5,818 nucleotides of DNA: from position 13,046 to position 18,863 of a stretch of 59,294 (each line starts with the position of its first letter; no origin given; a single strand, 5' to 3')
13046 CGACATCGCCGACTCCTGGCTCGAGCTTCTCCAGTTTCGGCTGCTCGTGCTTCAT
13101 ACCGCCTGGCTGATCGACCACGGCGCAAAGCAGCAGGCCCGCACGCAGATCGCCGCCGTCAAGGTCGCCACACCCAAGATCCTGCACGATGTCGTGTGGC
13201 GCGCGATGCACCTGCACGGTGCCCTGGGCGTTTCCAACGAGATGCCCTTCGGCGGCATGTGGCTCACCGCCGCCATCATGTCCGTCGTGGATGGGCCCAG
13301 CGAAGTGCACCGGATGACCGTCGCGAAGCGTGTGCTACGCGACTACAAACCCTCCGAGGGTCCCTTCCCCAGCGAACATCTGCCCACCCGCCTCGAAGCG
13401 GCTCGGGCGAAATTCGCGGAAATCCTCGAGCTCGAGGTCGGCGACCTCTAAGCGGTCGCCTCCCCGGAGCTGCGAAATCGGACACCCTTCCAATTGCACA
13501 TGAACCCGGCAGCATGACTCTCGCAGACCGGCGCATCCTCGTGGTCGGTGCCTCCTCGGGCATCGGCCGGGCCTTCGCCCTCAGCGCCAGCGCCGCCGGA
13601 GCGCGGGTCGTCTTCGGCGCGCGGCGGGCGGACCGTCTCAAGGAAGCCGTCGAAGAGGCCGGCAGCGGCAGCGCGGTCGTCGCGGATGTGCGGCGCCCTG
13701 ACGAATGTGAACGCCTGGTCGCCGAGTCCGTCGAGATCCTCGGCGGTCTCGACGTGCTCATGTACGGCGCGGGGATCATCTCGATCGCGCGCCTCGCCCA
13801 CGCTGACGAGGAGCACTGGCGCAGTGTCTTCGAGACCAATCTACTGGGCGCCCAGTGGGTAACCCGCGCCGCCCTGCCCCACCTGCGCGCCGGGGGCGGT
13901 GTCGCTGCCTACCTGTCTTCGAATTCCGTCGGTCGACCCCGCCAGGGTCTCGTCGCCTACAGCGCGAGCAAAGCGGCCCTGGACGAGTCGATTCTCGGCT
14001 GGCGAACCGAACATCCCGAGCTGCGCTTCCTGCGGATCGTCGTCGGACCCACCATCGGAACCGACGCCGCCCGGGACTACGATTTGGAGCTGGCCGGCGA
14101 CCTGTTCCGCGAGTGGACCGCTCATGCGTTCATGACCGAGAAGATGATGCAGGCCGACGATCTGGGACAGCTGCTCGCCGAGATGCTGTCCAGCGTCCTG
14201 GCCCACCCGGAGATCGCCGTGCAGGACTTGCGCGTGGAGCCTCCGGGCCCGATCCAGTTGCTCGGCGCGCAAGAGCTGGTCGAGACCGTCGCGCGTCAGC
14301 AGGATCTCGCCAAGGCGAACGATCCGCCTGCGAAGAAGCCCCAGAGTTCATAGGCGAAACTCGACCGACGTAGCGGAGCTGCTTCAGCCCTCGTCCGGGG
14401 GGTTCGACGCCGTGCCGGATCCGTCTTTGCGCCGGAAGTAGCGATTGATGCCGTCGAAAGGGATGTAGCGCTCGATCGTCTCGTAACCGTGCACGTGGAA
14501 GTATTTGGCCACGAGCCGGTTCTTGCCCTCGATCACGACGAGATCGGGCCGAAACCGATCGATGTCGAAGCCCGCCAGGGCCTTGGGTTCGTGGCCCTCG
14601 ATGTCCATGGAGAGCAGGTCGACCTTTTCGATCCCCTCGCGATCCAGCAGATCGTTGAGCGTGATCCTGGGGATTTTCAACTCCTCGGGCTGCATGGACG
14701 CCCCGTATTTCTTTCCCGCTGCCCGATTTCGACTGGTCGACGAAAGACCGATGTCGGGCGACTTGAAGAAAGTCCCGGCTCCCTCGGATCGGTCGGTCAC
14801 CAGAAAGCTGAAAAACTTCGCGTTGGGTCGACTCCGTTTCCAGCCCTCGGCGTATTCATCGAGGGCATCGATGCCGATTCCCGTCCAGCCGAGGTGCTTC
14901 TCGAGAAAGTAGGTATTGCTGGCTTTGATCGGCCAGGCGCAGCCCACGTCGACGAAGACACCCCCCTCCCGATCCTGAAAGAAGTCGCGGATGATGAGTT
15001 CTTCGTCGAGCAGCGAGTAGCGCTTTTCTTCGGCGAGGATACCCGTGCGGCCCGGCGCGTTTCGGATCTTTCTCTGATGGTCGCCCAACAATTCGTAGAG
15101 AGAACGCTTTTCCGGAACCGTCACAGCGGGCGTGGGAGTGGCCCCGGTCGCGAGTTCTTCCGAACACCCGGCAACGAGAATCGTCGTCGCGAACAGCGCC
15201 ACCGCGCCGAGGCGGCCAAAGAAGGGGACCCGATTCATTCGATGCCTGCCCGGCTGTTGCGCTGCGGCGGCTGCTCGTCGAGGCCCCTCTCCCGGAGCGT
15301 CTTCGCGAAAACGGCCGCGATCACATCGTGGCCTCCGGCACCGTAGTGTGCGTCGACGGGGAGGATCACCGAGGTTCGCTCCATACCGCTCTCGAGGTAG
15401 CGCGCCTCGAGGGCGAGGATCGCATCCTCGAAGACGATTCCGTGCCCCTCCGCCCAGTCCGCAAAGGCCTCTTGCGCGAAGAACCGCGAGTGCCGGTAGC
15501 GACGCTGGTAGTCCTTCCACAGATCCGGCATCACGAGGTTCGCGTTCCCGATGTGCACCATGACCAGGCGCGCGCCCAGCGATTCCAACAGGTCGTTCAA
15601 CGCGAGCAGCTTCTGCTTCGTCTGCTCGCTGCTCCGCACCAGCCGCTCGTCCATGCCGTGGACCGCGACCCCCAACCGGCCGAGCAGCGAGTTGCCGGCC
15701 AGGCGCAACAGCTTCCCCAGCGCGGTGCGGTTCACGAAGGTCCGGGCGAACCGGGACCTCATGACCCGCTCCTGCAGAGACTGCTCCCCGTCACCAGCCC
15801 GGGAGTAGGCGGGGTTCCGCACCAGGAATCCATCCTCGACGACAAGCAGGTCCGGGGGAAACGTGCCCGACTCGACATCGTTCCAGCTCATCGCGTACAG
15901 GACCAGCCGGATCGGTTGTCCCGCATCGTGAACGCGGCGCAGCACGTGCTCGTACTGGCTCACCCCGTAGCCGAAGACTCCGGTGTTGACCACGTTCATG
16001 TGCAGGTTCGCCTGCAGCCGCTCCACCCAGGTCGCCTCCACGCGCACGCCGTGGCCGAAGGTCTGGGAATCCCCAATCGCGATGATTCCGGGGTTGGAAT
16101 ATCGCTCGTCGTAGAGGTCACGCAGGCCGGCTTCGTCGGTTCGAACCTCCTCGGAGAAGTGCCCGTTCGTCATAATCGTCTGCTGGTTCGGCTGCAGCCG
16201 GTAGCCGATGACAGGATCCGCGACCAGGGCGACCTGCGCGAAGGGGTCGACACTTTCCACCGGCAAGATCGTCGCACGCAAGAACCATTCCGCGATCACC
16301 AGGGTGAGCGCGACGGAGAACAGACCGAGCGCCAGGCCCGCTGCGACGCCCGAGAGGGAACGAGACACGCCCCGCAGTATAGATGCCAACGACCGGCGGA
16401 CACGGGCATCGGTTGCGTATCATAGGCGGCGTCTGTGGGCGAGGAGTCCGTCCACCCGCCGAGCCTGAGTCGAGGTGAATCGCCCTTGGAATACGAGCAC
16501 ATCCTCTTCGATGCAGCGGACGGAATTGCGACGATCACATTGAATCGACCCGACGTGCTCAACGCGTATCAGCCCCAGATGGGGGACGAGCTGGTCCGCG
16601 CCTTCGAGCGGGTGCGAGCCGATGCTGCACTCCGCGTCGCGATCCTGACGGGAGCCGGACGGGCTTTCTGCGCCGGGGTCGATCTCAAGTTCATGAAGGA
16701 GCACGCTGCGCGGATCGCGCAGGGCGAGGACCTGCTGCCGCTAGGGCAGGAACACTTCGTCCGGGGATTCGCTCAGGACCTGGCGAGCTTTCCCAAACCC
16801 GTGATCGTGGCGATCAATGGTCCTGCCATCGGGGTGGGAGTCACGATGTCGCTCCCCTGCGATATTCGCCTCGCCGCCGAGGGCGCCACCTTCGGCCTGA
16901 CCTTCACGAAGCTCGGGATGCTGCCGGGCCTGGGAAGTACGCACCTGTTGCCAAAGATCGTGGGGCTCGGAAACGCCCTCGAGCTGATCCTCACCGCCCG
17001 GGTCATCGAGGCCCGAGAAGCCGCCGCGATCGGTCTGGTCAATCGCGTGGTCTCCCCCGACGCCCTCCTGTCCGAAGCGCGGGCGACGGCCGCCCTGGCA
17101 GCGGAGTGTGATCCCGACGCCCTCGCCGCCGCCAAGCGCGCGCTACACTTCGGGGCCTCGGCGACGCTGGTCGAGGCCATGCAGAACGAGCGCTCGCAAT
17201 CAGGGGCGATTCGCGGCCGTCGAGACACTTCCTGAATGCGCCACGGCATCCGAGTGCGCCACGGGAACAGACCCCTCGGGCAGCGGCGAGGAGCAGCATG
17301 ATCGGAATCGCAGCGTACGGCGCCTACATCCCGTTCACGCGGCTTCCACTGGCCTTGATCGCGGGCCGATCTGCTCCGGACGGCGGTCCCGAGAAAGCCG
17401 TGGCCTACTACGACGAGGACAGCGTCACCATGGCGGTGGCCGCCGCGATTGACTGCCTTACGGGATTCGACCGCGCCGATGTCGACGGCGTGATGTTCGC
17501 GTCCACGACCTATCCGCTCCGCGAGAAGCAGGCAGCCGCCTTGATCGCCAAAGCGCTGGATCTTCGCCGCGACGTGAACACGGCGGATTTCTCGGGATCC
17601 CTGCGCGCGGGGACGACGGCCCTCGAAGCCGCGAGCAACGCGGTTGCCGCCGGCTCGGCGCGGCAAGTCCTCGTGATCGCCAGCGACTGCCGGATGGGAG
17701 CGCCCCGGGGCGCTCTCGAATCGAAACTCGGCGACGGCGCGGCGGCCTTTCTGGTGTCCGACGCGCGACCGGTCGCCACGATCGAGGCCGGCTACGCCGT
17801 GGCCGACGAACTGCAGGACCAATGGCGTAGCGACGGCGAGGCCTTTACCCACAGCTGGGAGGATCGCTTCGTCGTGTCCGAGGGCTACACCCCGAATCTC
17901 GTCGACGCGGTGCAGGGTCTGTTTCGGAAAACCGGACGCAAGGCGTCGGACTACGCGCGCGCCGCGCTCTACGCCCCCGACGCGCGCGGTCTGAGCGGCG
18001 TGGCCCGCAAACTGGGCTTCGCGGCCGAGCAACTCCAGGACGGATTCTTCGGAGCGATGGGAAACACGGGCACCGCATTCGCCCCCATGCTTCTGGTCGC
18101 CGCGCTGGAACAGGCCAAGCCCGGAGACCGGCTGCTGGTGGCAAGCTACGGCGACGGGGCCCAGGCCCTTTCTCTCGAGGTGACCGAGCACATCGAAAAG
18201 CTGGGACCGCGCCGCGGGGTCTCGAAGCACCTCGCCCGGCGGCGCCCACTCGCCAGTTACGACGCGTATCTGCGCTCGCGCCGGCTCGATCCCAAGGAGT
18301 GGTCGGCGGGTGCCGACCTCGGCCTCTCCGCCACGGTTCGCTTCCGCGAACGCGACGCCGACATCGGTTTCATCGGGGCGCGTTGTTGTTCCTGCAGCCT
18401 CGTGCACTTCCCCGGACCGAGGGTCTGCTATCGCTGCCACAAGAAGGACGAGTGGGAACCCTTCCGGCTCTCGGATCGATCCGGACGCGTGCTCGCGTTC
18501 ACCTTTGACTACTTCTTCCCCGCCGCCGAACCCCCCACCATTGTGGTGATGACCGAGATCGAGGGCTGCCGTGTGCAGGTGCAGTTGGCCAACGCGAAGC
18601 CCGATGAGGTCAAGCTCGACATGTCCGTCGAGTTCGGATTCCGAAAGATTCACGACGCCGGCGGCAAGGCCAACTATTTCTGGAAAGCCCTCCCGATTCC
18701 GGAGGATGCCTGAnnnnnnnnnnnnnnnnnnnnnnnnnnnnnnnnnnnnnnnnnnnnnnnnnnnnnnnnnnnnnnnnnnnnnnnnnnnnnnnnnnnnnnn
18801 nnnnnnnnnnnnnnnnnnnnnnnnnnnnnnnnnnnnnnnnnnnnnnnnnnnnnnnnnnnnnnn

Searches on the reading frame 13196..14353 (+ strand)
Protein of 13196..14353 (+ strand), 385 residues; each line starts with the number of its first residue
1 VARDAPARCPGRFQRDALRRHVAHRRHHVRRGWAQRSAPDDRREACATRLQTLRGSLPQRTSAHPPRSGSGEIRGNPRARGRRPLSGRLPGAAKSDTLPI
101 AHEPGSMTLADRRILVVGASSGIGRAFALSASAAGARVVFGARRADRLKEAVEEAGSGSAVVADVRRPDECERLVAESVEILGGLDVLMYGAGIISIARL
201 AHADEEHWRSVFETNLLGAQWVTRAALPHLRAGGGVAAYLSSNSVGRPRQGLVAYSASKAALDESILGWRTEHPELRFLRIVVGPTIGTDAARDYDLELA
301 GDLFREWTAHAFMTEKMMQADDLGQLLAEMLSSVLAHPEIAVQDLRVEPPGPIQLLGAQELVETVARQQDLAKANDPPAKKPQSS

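Call 29: search_protein_families(library=pfam, proteins=[window:13196-14353:+], max_evalue=0.0001)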
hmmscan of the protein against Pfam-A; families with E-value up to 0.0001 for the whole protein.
window:13196-14353:+ (385 aa): 3 families
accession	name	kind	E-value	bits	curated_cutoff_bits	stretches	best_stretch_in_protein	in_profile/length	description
PF00106.31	adh_short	-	1.1e-33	116.9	26.6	1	114-276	3-170/195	short chain dehydrogenase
PF13561.12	adh_short_C2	-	1.3e-25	90.8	27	1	118-332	1-218/236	Enoyl-(Acyl carrier protein) reductase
PF08659.16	KR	-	6.4e-07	29.9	22.6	1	114-267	3-161/180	KR domain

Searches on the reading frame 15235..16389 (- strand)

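Call 20: search_protein_families(library=pfam, proteins=[window:15235-16389:-], max_evalue=0.0001)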
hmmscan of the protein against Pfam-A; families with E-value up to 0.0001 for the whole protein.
window:15235-16389:- (384 aa): 1 family
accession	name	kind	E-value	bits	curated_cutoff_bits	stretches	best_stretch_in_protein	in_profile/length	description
PF13472.12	Lipase_GDSL_2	-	1.2e-07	32.8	32.9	1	104-354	1-176/178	GDSL-like Lipase/Acylhydrolase family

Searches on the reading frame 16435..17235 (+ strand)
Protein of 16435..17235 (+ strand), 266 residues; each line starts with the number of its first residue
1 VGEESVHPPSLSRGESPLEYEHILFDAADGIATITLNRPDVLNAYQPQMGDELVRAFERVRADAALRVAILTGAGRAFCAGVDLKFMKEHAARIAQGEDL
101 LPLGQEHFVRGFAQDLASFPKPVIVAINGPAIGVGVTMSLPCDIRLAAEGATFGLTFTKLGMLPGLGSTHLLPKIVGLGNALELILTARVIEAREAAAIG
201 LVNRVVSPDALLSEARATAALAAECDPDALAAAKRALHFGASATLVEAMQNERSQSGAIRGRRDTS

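Call 20: search_protein_families(library=pfam, proteins=[window:16435-17235:+], max_evalue=0.0001)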
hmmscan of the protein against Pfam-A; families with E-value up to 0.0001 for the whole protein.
window:16435-17235:+ (266 aa): 2 families
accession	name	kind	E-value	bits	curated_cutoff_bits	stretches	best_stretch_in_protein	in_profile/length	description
PF00378.25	ECH_1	-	8.9e-53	179.6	27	1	28-253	3-221/251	Enoyl-CoA hydratase/isomerase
PF16113.10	ECH_2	-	4.4e-30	105.8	27.2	1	32-219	2-185/335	Enoyl-CoA hydratase/isomerase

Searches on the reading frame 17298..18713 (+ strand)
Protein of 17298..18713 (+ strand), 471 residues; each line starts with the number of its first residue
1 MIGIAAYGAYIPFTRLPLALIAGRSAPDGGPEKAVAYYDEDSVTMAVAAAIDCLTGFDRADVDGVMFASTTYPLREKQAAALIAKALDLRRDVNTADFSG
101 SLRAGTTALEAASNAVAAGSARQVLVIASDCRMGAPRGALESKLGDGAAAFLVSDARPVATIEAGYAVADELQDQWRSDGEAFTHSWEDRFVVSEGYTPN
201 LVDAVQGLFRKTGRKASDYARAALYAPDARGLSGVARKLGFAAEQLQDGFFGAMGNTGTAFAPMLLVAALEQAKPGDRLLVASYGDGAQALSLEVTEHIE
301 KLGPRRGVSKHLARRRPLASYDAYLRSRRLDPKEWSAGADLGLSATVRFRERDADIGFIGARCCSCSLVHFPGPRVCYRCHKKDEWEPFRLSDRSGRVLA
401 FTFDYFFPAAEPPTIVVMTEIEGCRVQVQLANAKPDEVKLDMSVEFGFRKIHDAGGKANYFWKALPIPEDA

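Call 20: search_protein_families(library=pfam, proteins=[window:17298-18713:+], max_evalue=0.0001)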
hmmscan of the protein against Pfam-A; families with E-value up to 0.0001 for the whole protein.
window:17298-18713:+ (471 aa): 2 families
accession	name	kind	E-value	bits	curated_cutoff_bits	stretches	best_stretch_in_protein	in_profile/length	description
PF08541.16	ACP_syn_III_C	-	1.9e-06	28.4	26.6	1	211-289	3-82/90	3-Oxoacyl-[acyl-carrier-protein (ACP)] synthase III C terminal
PF08545.16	ACP_syn_III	-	3.9e-06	27.1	24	0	104-156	9-64/80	3-Oxoacyl-[acyl-carrier-protein (ACP)] synthase III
